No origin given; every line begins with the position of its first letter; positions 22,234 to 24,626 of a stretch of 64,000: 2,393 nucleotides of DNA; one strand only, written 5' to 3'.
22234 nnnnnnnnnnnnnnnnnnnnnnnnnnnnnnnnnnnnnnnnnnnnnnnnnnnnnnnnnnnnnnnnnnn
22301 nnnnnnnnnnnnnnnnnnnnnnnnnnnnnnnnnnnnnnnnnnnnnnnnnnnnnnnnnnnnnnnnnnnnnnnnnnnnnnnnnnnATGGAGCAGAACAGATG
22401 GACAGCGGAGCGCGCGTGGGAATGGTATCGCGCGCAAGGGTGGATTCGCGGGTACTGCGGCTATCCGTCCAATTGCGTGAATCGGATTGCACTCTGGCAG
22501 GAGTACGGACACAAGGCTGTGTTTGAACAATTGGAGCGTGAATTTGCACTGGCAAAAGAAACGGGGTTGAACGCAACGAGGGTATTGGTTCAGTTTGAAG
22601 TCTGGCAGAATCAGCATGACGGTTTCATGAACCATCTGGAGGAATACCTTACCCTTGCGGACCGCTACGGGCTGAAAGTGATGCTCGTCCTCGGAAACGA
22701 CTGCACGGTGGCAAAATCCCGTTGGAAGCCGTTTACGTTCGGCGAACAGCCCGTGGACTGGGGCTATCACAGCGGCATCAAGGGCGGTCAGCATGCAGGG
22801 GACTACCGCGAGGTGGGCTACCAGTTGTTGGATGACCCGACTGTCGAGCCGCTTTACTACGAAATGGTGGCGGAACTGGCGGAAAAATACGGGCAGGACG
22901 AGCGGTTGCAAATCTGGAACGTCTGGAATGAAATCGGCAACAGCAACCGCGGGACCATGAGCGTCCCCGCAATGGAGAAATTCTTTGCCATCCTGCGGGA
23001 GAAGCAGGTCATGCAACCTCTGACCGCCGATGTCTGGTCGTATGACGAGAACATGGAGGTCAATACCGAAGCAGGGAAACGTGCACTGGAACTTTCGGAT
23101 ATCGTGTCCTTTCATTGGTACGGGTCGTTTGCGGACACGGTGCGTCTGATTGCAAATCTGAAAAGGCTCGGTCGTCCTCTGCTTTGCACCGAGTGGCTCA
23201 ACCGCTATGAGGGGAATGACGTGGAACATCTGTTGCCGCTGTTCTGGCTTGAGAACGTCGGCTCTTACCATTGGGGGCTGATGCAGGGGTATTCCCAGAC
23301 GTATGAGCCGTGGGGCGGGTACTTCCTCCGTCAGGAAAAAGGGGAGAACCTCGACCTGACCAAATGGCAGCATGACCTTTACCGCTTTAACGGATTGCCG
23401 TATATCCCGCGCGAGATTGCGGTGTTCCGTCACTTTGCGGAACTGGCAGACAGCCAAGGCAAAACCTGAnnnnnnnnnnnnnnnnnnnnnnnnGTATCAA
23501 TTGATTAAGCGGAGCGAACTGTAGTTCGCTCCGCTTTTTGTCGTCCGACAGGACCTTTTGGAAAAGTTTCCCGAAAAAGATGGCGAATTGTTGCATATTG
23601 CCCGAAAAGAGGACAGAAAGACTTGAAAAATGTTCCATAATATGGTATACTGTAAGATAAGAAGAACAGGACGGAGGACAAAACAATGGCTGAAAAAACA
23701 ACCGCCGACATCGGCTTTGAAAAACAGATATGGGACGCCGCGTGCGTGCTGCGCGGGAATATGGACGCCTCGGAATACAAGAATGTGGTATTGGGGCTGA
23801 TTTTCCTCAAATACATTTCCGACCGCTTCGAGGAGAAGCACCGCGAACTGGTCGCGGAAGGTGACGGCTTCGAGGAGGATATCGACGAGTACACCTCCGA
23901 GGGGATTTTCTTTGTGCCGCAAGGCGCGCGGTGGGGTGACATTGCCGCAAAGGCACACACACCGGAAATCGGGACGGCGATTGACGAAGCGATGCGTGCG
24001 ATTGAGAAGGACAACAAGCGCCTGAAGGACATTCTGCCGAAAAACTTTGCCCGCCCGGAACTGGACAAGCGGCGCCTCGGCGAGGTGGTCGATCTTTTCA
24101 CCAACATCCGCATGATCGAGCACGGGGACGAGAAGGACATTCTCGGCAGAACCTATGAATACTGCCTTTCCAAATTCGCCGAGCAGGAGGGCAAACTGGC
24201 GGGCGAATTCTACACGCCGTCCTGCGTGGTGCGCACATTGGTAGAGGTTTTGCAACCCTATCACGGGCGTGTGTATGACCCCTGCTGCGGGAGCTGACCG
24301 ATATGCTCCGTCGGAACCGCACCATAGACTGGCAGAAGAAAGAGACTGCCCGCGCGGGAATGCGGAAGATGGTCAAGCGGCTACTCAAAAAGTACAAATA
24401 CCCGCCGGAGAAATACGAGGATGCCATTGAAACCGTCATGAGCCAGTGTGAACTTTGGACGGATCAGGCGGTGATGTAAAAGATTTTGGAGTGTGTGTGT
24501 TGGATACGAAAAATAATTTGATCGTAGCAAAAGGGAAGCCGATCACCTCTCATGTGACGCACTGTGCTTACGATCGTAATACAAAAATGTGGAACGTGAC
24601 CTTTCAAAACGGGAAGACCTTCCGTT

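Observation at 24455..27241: Intact Upf1/DNA2-like SF1 helicase fused to a DUF2726 PD-(D/E)xK nuclease and an unknown N-domain: candidate single-gene defence system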

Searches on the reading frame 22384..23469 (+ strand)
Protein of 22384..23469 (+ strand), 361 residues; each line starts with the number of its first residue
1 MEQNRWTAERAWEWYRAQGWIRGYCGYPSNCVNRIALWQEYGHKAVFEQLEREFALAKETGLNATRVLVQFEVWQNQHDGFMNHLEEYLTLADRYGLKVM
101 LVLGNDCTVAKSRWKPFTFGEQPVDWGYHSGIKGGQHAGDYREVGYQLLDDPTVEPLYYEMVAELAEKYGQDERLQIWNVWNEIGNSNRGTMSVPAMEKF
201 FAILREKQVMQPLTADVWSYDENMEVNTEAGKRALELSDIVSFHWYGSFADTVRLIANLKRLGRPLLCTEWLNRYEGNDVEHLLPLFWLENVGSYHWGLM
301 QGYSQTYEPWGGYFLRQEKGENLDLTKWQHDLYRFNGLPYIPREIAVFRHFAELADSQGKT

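Call 82: find_encoding_contigs(protein=window:22384-23469:+, flank=10000, max_places=6)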
Protein window:22384-23469:+ (361 aa): 1 contig read that carries it; 1 place shown.
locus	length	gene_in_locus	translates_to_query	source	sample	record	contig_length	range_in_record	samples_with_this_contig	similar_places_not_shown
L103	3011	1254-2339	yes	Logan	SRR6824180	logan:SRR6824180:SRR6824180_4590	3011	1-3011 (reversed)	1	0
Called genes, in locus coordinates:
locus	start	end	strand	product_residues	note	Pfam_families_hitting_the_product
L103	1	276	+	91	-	?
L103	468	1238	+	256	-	-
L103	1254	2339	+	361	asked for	-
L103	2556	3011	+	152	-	?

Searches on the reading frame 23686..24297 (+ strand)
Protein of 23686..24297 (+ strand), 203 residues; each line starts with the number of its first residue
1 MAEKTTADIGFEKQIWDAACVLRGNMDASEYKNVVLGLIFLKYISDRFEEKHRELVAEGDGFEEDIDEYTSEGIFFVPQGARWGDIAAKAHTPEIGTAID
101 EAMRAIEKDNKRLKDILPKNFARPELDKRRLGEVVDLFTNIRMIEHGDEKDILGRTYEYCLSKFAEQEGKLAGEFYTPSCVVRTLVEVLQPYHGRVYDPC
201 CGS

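Call 3: search_protein_families(library=pfam, proteins=[window:23686-24297:+], max_evalue=0.1)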
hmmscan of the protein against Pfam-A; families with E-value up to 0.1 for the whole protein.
window:23686-24297:+ (203 aa): 2 families
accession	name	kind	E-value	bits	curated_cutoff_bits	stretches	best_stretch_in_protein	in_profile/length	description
PF12161.14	HsdM_N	-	1.6e-31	110.1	24.5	1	12-138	2-135/135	HsdM N-terminal domain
PF02384.22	N6_Mtase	-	8.8e-19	68.4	20.4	1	149-203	2-57/311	N-6 DNA Methylase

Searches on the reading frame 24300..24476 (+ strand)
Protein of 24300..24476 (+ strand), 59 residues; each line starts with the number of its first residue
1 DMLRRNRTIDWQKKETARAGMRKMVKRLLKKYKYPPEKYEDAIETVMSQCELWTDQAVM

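Call 53: search_protein_families(library=pfam, proteins=[window:24300-24476:+], max_evalue=0.01)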
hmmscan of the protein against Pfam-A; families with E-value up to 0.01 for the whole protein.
window:24300-24476:+ (59 aa): 2 families
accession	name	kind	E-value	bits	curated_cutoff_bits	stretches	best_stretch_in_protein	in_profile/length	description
PF11867.13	T1RH-like_C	-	7.2e-20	72.1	26.8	1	2-55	275-328/329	Type I restriction enzyme HindI endonuclease subunit-like, C-terminal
PF25504.1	HEAT_5MP1_2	-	0.0095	16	26.5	1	19-56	94-131/241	5MP1/2 HEAT domain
